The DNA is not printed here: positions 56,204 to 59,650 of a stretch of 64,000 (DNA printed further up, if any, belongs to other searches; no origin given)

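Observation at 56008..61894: Complete, low-GC type II-C CRISPR-Cas island wedged between a glycan cluster and tRNA-Arg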

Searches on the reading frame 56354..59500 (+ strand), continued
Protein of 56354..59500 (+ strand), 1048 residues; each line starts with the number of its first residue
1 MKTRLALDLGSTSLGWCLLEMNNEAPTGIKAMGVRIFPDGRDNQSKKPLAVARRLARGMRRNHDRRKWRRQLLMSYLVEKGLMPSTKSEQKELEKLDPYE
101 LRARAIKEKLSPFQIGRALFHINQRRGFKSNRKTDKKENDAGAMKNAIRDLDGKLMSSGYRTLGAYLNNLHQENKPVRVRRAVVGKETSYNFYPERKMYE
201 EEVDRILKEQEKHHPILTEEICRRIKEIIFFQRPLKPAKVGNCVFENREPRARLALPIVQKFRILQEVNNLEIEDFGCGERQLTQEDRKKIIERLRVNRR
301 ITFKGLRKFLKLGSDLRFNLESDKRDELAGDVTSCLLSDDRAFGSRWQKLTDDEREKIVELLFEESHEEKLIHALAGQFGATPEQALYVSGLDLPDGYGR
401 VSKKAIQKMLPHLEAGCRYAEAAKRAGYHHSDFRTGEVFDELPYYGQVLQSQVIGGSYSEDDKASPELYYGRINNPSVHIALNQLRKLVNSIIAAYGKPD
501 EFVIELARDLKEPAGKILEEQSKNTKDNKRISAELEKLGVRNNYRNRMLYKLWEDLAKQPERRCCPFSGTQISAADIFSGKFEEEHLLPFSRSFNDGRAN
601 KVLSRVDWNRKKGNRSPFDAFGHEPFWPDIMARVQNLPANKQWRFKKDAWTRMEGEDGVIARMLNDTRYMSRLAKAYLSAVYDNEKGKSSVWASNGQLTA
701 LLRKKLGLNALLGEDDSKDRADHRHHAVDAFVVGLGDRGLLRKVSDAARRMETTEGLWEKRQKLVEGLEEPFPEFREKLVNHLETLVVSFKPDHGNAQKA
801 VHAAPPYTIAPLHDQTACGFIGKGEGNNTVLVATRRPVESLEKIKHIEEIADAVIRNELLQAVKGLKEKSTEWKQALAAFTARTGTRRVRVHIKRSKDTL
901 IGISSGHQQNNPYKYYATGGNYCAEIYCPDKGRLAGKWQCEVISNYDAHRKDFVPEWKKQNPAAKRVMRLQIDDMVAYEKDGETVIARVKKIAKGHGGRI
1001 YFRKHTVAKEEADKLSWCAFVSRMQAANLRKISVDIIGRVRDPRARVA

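Call 35: search_solved_structures(query=window:56354-59497:+, max_evalue=1e-57, show_alignments=1)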
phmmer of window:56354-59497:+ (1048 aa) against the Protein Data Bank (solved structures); distinct sequences matched with E-value up to 1e-57: 8.
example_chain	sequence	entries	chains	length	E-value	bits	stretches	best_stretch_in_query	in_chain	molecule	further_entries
9ar4_A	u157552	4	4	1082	5e-62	213.3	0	1-319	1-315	CRISPR-associated endonuclease Cas9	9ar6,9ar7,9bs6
8jtj_A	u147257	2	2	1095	9.1e-61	209.2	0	1-319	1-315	CRISPR-associated endonuclease Cas9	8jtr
8uza_A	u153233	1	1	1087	8.6e-60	206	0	1-319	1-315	CRISPR-associated endonuclease Cas9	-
8uzb_A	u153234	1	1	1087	2.2e-59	204.6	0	1-319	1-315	CRISPR-associated endonuclease Cas9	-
21dz_A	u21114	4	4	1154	7.1e-59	202.9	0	464-745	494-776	CRISPR-associated endonuclease Cas9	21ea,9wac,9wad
8ja0_A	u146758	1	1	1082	4.4e-58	200.3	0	5-751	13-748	CRISPR-associated endonuclease Cas9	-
6kc8_A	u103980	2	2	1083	4.4e-58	200.3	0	5-751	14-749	CRISPR-associated endonuclease Cas9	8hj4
6jdq_A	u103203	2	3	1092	4.6e-58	200.2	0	5-751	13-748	CRISPR-associated endonuclease Cas9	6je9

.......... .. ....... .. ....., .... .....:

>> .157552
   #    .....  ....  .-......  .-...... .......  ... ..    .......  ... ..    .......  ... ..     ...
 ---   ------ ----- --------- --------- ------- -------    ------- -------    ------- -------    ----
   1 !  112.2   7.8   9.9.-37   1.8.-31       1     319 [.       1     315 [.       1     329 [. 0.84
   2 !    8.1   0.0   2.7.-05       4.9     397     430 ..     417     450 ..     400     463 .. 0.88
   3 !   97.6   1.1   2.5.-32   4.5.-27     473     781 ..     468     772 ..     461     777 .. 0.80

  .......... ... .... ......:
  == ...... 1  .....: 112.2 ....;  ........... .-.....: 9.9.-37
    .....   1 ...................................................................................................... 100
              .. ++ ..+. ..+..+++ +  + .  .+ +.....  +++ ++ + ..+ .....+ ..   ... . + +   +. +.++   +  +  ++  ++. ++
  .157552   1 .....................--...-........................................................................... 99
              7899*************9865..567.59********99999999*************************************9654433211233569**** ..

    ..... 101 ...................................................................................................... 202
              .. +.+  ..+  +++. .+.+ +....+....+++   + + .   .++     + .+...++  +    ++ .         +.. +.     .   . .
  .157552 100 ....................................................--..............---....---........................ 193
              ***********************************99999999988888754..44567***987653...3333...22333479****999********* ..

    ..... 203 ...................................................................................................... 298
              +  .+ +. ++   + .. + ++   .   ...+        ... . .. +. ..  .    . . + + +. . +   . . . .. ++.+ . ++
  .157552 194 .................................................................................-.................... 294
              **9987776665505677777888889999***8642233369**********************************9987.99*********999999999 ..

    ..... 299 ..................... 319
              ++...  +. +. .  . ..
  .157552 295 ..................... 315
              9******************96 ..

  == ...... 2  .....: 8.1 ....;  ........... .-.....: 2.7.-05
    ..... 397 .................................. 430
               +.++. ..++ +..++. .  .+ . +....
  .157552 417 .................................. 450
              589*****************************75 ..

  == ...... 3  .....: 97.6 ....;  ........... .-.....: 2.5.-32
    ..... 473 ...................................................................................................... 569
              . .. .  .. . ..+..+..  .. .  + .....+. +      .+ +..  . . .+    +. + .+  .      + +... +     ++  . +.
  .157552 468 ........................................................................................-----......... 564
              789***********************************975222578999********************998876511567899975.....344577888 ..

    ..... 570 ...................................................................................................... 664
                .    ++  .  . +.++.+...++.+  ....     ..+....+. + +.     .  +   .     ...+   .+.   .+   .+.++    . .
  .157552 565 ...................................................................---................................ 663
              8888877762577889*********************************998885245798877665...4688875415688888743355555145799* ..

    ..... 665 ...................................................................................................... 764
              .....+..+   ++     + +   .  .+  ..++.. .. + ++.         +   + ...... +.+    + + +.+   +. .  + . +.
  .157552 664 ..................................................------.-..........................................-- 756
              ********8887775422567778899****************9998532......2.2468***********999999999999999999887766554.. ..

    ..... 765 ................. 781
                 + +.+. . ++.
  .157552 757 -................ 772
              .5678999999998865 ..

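Call 38: find_encoding_contigs(protein=P0007, flank=6000, max_places=2)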
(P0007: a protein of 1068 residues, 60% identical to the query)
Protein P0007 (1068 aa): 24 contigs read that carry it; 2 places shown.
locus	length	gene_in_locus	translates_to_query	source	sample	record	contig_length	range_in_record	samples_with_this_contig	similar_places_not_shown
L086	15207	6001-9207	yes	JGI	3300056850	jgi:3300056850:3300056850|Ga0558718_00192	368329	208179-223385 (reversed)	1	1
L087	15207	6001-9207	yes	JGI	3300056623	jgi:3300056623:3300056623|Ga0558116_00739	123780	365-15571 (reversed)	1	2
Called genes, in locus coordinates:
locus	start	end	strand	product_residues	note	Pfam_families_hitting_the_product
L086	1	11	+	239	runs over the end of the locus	PF00702:Hydrolase, PF12710:HAD, PF13344:Hydrolase_6 (faint), PF13419:HAD_2, PF13242:Hydrolase_like (weak)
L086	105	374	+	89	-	PF17209:Hfq, PF21979:Hfq_1 (weak)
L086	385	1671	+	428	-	PF13167:GTP-bdg_N, PF16360:GTP-bdg_M, PF01926:MMR_HSR1, PF19275:HflX_C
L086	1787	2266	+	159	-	PF22381:Staph_reg_Sar_Rot (weak), PF12802:MarR_2, PF13463:HTH_27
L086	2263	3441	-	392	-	PF02771:Acyl-CoA_dh_N, PF02770:Acyl-CoA_dh_M, PF00441:Acyl-CoA_dh_1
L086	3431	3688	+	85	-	PF21839:DUF6898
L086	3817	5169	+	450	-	PF13356:Arm-DNA-bind_3, PF22022:Phage_int_M, PF00589:Phage_integrase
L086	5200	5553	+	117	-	PF06296:RelE (weak)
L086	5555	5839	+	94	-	PF01381:HTH_3 (weak)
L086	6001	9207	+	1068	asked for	PF18470:Cas9_a, PF13395:HNH_4, PF18541:RuvC_III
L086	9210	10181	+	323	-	PF01867:Cas_Cas1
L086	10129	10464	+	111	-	PF09827:CRISPR_Cas2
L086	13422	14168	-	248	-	PF12728:HTH_17 (weak)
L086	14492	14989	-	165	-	PF01467:CTP_transf_like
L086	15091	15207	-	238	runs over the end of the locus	-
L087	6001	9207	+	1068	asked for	PF18470:Cas9_a, PF13395:HNH_4, PF18541:RuvC_III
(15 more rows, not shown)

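Call 39: find_encoding_contigs(protein=P0043, flank=6000, max_places=1)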
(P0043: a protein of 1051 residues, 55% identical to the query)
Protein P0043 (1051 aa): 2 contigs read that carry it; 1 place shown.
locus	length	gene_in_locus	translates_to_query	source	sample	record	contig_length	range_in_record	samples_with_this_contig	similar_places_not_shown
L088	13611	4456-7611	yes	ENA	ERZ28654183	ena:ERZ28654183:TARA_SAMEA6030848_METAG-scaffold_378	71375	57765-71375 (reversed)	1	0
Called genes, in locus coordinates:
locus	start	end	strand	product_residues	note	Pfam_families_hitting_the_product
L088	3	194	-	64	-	?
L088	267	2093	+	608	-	PF05430:Methyltransf_30, PF01266:DAO, PF07992:Pyr_redox_2 (weak)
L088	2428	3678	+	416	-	-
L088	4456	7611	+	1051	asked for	PF18470:Cas9_a, PF13395:HNH_4, PF18541:RuvC_III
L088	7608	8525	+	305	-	PF01867:Cas_Cas1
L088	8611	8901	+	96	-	PF09827:CRISPR_Cas2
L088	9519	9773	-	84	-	PF15970:HicB-like_2 (weak), PF15919:HicB_lk_antitox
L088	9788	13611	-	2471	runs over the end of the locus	PF00353:HemolysinCabind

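Call 40: find_encoding_contigs(protein=P0055, flank=6000, max_places=1)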
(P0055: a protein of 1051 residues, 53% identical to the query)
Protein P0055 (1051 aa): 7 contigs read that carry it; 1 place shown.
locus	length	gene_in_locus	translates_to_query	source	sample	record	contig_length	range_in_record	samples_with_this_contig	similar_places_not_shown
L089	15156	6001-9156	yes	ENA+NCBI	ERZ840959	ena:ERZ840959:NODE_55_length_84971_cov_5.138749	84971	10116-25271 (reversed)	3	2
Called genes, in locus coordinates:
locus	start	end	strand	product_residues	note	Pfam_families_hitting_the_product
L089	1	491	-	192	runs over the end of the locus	-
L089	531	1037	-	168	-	PF00132:Hexapep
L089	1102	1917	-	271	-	PF04367:DUF502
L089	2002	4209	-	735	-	PF02771:Acyl-CoA_dh_N, PF02770:Acyl-CoA_dh_M, PF00441:Acyl-CoA_dh_1, PF09317:ACDH_C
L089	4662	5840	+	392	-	PF13356:Arm-DNA-bind_3, PF22022:Phage_int_M, PF00589:Phage_integrase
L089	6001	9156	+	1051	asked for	PF18470:Cas9_a, PF13395:HNH_4, PF18541:RuvC_III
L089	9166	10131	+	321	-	PF01867:Cas_Cas1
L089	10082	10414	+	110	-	PF09827:CRISPR_Cas2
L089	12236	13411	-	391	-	-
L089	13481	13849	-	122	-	PF05284:DUF736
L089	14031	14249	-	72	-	PF12728:HTH_17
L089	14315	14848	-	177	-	PF13411:MerR_1 (weak)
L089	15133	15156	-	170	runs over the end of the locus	PF01467:CTP_transf_like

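Call 41: find_encoding_contigs(protein=P0077, flank=6000, max_places=1)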
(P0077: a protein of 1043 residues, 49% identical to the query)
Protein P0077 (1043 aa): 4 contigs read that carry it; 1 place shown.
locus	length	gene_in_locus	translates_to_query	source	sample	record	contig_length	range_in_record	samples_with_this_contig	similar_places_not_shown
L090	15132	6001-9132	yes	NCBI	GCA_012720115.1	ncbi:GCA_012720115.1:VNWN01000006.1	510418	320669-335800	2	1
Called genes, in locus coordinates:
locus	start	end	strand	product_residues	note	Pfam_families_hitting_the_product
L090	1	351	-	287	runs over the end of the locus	PF00106:adh_short, PF08659:KR, PF13561:adh_short_C2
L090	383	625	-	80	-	PF01037:AsnC_trans_reg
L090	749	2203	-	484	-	-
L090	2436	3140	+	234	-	PF12697:Abhydrolase_6, PF12146:Hydrolase_4, PF00561:Abhydrolase_1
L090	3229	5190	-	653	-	PF02518:HATPase_c, PF00204:DNA_gyraseB, PF01751:Toprim, PF00986:DNA_gyraseB_C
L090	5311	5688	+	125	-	PF03061:4HBT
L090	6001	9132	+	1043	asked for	PF18470:Cas9_a, PF13395:HNH_4, PF18541:RuvC_III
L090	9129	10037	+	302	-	PF01867:Cas_Cas1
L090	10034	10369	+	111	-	PF09827:CRISPR_Cas2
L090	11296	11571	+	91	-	-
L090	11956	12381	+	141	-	-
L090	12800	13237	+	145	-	-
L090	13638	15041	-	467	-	PF03951:Gln-synt_N, PF00120:Gln-synt_C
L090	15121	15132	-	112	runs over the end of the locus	PF00543:P-II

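Call 64: search_protein_families(library=padloc, proteins=[window:56354-59500:+])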
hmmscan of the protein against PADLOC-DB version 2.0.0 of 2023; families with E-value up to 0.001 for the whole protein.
window:56354-59500:+ (1048 aa): 5 families
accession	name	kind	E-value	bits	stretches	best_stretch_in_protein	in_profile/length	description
PDLC01256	Cas9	-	9.7e-99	330.1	1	4-776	3-709/711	"CAS-II-A,CAS-II-B,CAS-II-C; effector__SPE"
PDLC01460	Cas9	-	8.6e-87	290.2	1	1-789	1-713/901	"CAS-II-A,CAS-II-B,CAS-II-C; effector__SPE"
PDLC00973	Cas9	-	1.2e-84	283.4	1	5-748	4-793/830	CRISPR subtype II RNA-guided endonuclease Cas9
PDLC00975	Cas9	-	8.9e-57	191.1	1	1-745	3-782/1120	Cas9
PDLC01580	Cas9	-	1.4e-21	74.3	2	476-732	736-981/1329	"CAS-II-A,CAS-II-B,CAS-II-C; effector__SPE"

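Call 80: find_encoding_contigs(protein=P0047, flank=6000, max_places=1)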
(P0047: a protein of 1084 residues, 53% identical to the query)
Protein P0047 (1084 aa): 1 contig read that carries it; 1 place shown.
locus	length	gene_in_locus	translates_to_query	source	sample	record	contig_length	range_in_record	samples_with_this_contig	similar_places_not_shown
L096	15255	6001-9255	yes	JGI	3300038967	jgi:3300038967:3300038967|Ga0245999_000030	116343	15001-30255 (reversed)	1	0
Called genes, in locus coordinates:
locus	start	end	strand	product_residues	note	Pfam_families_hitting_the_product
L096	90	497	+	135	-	-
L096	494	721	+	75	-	-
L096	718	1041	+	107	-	PF21841:DUF6900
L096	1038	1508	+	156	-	-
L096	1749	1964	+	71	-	-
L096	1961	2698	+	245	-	PF01170:UPF0020 (faint), PF01555:N6_N4_Mtase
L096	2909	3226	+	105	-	-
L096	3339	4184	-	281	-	-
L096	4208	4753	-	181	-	PF14352:DUF4402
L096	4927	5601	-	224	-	-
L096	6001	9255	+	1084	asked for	PF18470:Cas9_a (weak), PF13395:HNH_4, PF18541:RuvC_III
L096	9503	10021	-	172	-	-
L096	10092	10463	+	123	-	-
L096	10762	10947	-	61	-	-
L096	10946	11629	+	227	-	-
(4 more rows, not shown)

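Call 81: find_encoding_contigs(protein=P0040, flank=6000, max_places=1)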
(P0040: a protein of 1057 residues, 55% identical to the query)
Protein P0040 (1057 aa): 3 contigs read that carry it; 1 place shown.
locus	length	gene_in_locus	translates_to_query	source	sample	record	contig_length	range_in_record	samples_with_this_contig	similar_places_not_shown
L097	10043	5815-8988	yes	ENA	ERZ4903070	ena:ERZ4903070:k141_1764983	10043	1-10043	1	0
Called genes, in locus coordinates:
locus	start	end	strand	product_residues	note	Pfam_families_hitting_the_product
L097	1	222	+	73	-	?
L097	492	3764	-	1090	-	-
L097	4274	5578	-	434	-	PF02661:Fic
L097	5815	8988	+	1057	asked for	PF22702:Cas9_RuvC (faint), PF18470:Cas9_a, PF13395:HNH_4, PF18541:RuvC_III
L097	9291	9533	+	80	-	PF03693:ParD_antitoxin (weak)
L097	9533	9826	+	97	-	PF05016:ParE_toxin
